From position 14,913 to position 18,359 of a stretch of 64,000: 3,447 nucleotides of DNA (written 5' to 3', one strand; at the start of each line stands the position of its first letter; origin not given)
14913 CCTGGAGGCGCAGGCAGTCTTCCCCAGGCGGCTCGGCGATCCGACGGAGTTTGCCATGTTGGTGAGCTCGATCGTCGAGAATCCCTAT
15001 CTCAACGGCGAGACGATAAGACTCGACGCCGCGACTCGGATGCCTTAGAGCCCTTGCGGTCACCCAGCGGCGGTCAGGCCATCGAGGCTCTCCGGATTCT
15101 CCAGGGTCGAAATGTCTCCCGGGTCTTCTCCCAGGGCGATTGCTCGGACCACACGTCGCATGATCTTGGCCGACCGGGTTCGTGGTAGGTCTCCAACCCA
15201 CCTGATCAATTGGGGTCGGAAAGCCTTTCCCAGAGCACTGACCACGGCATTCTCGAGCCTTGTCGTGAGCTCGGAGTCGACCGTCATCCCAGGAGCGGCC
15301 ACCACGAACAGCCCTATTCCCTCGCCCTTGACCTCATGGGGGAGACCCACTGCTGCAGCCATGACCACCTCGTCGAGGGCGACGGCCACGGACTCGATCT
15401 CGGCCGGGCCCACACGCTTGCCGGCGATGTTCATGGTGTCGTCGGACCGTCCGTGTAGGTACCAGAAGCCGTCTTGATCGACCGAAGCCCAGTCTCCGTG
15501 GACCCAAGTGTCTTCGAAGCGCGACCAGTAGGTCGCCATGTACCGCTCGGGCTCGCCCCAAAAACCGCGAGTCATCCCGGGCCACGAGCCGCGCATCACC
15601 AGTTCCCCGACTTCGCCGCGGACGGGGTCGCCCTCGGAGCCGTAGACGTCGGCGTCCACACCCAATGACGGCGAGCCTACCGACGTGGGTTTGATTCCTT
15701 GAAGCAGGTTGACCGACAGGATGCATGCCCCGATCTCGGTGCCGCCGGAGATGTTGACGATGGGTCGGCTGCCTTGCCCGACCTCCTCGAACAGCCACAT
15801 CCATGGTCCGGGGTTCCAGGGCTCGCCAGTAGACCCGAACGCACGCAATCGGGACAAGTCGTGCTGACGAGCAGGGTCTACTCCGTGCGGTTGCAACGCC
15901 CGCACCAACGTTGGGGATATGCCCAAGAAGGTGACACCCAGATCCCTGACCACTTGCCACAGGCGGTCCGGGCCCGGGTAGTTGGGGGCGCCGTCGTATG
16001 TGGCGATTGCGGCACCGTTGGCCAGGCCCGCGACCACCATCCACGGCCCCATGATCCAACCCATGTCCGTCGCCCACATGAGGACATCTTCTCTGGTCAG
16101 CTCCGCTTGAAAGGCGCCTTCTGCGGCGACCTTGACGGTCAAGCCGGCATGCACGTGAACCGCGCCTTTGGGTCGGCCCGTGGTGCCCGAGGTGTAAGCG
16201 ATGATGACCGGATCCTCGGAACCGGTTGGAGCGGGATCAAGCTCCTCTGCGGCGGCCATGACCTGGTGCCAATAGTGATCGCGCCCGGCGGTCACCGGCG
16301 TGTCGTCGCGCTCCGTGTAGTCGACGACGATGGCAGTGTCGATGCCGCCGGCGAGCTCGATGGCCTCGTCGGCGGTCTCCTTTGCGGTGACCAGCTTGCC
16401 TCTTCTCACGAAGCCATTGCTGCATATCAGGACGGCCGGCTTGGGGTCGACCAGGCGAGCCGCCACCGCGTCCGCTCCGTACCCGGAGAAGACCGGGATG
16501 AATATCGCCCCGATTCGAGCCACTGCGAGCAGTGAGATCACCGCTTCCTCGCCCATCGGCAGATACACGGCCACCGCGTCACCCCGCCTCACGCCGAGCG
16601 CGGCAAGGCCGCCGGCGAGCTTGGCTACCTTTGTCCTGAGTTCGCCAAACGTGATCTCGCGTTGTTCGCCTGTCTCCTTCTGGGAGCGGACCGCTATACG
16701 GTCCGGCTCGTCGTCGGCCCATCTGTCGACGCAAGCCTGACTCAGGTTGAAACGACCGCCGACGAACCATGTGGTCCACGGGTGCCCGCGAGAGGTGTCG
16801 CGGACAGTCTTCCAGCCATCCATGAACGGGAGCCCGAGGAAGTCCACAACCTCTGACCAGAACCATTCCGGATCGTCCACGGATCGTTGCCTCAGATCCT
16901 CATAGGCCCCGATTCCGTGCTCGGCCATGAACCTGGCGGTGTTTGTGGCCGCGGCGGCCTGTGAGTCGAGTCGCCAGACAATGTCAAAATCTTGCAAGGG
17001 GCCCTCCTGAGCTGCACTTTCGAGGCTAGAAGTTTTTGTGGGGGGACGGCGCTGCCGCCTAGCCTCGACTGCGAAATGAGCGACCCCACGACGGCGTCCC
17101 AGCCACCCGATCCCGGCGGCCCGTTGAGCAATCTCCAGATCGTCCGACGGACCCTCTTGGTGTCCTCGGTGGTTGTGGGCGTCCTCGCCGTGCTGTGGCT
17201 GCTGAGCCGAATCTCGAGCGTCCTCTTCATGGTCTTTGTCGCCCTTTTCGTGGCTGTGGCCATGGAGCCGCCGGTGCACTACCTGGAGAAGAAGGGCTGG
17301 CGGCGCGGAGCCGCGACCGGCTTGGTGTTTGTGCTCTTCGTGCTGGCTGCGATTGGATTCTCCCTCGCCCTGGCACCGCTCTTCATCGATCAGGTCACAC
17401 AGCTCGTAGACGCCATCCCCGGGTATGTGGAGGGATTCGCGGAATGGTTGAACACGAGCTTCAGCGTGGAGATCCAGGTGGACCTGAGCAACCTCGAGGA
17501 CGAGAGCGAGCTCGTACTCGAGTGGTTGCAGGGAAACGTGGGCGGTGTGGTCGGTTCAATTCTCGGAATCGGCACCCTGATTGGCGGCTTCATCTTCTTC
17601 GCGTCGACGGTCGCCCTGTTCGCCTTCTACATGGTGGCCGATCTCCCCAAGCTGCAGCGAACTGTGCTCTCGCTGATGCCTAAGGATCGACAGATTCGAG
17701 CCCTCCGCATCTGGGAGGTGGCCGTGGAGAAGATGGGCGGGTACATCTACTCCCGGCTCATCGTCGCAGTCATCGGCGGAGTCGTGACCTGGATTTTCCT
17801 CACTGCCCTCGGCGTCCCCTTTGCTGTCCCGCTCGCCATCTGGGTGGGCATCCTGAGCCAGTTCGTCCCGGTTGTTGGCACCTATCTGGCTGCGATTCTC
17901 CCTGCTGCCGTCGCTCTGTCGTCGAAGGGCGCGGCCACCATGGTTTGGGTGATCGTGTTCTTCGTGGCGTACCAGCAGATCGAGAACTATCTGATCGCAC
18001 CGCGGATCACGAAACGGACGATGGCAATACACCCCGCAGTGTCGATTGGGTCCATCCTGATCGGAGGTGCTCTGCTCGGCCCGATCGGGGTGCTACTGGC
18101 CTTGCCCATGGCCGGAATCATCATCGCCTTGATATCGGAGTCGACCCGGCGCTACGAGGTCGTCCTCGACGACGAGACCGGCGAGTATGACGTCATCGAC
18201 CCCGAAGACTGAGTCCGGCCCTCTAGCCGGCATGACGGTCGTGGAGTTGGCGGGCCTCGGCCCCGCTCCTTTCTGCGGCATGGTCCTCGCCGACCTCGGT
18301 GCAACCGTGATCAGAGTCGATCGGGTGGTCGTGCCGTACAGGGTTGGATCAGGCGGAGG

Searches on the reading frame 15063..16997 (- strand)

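Call 96: search_protein_families(library=pfam, proteins=[window:15063-16997:-], max_evalue=0.00001)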
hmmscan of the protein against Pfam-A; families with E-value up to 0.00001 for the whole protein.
window:15063-16997:- (645 aa): 3 families
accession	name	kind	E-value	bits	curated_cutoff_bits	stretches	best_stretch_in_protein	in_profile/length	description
PF00501.34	AMP-binding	-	7.3e-73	246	29.9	1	91-480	2-384/384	AMP-binding enzyme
PF13193.12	AMP-binding_C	-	5.4e-14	53.3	24.5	1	533-611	1-76/76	AMP-binding enzyme C-terminal domain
PF16177.11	ACAS_N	-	3.1e-13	49.7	27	1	32-89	1-55/55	Acetyl-coenzyme A synthetase N-terminus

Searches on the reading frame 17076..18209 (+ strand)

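Call 96: search_protein_families(library=pfam, proteins=[window:17076-18209:+], max_evalue=0.00001)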
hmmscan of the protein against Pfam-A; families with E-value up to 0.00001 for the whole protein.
window:17076-18209:+ (378 aa): 1 family
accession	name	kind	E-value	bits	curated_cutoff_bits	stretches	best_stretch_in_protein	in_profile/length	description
PF01594.21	AI-2E_transport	-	2e-62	211.7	34.3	1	27-354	2-324/327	AI-2E family transporter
